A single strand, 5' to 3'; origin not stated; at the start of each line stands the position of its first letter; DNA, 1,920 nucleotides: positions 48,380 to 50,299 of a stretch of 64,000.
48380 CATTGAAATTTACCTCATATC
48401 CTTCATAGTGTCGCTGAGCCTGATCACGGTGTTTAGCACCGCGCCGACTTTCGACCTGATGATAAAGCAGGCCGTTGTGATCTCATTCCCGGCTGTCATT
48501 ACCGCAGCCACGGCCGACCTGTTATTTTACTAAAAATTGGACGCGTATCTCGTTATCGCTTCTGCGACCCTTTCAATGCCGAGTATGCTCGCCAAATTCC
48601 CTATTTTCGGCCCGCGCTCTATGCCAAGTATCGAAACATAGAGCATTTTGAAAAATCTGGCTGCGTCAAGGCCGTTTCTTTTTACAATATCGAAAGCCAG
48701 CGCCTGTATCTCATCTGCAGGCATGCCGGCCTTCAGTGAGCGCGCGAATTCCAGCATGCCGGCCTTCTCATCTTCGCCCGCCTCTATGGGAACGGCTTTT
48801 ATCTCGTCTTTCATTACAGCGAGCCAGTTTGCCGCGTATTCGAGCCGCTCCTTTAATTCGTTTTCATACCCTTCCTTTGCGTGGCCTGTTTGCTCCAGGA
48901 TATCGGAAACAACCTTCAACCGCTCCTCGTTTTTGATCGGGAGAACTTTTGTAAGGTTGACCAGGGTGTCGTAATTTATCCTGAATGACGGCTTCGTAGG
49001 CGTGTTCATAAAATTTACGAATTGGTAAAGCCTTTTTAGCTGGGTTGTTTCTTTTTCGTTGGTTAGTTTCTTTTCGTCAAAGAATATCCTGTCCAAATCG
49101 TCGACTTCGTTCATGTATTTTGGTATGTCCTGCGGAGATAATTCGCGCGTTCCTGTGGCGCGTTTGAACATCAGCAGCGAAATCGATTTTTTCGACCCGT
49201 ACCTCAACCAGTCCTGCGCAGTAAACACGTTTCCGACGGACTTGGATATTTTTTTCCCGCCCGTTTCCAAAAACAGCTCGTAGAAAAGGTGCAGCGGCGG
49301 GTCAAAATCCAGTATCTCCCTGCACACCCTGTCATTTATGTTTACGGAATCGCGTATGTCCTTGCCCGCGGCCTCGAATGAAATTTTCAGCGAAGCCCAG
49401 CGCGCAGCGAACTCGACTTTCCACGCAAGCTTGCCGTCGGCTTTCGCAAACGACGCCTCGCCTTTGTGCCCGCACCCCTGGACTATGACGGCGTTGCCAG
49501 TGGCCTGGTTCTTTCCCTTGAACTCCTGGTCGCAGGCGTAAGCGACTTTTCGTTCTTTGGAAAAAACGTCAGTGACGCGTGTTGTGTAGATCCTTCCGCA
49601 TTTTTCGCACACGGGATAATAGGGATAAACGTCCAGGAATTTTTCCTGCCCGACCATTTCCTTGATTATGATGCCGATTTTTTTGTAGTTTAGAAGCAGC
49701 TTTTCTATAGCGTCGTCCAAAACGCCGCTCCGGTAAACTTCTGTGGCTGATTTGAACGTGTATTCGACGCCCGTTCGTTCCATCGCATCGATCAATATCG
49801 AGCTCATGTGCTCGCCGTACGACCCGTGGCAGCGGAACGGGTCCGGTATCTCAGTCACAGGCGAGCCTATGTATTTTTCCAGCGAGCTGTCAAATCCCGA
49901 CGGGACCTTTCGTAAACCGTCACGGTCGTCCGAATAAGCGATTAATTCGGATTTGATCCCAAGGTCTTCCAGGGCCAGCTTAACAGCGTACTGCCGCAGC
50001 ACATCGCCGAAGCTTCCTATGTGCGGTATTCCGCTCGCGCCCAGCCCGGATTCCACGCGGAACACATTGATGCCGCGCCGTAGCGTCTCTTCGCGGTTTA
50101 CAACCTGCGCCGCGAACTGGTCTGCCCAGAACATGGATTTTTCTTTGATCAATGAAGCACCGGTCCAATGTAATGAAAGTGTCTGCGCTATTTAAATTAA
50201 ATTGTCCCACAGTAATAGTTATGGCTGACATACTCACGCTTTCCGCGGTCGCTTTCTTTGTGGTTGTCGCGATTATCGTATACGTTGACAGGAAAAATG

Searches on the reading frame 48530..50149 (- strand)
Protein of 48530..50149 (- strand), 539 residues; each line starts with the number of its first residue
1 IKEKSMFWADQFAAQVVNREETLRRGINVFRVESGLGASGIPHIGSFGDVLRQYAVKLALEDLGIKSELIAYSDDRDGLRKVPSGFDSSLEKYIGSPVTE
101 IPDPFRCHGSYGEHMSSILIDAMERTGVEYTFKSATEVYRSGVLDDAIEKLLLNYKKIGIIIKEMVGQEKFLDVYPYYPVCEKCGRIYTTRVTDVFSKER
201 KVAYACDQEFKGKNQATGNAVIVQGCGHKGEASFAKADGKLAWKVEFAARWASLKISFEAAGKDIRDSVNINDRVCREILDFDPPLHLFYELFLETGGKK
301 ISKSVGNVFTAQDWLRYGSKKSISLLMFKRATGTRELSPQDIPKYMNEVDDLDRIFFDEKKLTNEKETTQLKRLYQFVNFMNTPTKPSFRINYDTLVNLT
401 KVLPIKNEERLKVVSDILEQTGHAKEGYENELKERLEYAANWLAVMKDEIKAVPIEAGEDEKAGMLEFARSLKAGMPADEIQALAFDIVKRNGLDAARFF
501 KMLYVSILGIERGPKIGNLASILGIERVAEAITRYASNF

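Call 18: search_protein_families(library=pfam, proteins=[window:48530-50149:-], max_evalue=0.001)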
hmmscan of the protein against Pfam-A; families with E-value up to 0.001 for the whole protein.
window:48530-50149:- (539 aa): 2 families
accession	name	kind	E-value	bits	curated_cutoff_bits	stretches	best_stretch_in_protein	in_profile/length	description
PF01921.24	tRNA-synt_1f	-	2.3e-107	359.5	27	1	7-376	2-355/360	tRNA synthetases class I (K)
PF19269.4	Anticodon_2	-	0.00036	21.4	23.6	0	459-533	62-138/141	Anticodon binding domain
